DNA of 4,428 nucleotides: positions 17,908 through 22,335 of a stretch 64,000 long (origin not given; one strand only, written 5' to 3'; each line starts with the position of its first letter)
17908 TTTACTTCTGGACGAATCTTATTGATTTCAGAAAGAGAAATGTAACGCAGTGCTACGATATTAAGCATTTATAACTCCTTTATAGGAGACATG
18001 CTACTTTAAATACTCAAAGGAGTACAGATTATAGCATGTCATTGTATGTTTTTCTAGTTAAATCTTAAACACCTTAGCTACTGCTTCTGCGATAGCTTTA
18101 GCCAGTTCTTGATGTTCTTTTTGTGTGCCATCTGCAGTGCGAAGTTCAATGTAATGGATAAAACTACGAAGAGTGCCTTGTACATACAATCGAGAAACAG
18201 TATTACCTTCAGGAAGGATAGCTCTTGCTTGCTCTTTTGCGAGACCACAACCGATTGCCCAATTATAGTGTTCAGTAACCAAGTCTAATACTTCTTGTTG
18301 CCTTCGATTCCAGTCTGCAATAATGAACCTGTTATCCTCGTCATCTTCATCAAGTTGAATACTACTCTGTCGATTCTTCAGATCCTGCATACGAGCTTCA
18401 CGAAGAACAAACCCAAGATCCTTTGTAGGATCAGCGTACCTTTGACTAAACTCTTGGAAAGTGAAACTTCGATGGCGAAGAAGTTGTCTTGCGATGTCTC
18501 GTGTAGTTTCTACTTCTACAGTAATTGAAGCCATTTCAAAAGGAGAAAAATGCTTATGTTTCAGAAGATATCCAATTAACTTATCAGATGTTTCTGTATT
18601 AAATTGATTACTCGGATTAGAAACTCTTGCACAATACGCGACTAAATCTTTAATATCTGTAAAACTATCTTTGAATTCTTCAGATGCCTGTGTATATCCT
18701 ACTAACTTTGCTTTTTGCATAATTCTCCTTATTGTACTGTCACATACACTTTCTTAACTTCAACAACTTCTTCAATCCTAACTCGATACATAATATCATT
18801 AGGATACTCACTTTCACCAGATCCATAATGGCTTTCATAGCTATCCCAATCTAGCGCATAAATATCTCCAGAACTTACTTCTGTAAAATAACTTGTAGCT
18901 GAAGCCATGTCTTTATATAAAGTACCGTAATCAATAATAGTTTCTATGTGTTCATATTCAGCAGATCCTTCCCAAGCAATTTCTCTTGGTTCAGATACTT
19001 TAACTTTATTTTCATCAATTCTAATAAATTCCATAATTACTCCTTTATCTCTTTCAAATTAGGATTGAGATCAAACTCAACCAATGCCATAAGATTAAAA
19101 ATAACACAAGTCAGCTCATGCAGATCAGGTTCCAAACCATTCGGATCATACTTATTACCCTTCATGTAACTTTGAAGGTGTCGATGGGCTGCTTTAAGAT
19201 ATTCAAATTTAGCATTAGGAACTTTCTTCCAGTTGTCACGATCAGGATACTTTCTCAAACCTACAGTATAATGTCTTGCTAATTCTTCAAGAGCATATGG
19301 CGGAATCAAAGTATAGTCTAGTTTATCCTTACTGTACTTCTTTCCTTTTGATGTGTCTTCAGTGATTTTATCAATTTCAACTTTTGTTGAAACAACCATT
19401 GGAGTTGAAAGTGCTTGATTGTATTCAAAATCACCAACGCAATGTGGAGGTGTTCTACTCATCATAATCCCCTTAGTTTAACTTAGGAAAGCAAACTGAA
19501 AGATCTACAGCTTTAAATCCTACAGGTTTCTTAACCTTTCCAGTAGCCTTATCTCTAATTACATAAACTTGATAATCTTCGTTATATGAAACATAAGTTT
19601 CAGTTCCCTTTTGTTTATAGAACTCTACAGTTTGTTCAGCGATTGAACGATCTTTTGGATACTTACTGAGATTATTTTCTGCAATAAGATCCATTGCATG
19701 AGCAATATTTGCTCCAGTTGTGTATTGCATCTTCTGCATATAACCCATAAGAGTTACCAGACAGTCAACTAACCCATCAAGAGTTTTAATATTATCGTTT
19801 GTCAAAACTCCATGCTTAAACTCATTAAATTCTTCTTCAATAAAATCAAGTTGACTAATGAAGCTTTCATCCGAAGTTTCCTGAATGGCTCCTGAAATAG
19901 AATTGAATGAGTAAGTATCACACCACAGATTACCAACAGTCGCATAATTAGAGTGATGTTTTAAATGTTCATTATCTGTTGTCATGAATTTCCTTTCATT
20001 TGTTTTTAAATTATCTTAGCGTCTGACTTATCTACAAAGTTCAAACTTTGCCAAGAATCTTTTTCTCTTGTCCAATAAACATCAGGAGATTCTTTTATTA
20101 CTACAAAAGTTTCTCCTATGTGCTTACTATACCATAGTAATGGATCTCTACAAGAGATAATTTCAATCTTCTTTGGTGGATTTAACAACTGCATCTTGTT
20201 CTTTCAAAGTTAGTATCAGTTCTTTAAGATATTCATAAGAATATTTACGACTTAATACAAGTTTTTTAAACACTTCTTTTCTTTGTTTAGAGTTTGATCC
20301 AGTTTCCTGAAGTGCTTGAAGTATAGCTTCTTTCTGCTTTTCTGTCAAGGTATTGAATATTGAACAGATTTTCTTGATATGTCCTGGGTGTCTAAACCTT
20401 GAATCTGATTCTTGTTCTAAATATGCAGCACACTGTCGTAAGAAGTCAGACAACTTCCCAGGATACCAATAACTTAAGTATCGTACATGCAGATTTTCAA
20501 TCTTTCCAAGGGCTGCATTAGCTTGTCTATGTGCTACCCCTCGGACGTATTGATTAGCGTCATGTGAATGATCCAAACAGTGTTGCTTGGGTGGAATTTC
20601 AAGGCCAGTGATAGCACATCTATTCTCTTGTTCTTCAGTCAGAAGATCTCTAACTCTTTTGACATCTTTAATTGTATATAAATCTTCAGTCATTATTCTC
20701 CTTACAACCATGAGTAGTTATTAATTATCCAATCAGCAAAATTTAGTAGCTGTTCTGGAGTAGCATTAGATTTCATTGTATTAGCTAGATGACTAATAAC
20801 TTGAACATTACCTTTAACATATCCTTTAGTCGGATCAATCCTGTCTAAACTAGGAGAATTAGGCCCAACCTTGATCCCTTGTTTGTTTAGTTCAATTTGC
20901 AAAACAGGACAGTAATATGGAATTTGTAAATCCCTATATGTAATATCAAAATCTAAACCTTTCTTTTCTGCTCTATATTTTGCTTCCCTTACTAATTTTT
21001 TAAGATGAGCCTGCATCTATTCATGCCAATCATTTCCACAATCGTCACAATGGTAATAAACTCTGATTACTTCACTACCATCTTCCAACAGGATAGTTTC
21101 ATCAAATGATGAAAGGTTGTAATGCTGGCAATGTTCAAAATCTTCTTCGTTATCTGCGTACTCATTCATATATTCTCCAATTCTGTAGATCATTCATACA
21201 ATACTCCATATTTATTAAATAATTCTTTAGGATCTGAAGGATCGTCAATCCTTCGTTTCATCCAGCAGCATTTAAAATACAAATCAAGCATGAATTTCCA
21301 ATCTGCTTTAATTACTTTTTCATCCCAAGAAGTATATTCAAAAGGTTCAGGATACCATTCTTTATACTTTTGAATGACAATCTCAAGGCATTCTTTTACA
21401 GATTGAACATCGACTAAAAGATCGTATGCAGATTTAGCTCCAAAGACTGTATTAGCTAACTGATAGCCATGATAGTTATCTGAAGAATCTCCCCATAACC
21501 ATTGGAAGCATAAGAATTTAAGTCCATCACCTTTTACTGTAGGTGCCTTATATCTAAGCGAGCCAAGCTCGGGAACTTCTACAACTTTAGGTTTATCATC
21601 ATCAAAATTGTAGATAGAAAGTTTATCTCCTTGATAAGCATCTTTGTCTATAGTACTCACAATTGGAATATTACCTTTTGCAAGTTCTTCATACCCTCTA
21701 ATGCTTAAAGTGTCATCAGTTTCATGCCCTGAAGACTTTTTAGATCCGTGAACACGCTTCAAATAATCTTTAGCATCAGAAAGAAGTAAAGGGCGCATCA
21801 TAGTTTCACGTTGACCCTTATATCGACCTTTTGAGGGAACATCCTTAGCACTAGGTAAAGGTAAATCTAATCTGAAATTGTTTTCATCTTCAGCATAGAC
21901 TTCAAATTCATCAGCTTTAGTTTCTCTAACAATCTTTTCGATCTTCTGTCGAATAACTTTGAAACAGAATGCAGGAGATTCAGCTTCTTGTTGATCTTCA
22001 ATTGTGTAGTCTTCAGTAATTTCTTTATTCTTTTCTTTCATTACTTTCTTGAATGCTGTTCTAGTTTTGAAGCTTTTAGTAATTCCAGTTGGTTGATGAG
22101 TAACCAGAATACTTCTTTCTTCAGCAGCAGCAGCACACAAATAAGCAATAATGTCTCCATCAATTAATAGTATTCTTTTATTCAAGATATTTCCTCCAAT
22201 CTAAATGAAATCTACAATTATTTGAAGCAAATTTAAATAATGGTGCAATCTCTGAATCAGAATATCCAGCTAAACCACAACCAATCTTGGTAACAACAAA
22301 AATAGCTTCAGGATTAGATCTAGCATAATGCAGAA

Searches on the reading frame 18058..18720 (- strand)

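Call 104: search_protein_families(library=pfam, proteins=[window:18058-18720:-], max_evalue=0.05)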
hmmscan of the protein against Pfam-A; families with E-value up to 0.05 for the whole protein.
window:18058-18720:- (220 aa): 2 families
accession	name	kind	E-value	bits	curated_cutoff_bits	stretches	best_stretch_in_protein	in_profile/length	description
PF02511.20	Thy1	-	1.9e-41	142.4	24.8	1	22-218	8-189/191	Thymidylate synthase complementing protein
PF08463.15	EcoEI_R_C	-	0.0052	17.3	24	1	73-152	31-116/163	EcoEI R protein C-terminal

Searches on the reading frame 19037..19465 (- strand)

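Call 104: search_protein_families(library=pfam, proteins=[window:19037-19465:-], max_evalue=0.05)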
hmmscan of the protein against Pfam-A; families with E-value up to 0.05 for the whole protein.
window:19037-19465:- (142 aa): 1 family
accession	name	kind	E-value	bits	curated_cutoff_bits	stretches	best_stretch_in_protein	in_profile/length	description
PF18909.5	dGTP_diPhyd_N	-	1.4e-23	83.1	27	1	39-136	2-94/99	dATP/dGTP diphosphohydrolase, N-terminal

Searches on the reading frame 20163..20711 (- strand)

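Call 104: search_protein_families(library=pfam, proteins=[window:20163-20711:-], max_evalue=0.05)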
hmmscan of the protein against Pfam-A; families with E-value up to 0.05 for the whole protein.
window:20163-20711:- (182 aa): 2 families
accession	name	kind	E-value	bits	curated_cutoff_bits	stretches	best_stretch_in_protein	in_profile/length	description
PF02945.21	Endonuclease_7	-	2.8e-06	27.6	23.6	1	17-99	11-81/82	Recombination endonuclease VII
PF23289.1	Spectrin_5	-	0.043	14.3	27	0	91-151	16-79/80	Guanine nucleotide exchange factor DBS-like, spectrin-like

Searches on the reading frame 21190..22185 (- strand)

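Call 104: search_protein_families(library=pfam, proteins=[window:21190-22185:-], max_evalue=0.05)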
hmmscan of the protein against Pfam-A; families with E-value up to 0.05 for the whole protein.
window:21190-22185:- (331 aa): 1 family
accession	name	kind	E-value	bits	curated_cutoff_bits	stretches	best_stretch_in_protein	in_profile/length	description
PF01367.25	5_3_exonuc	-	0.025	15.5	40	0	227-270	9-48/97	5'-3' exonuclease, C-terminal SAM fold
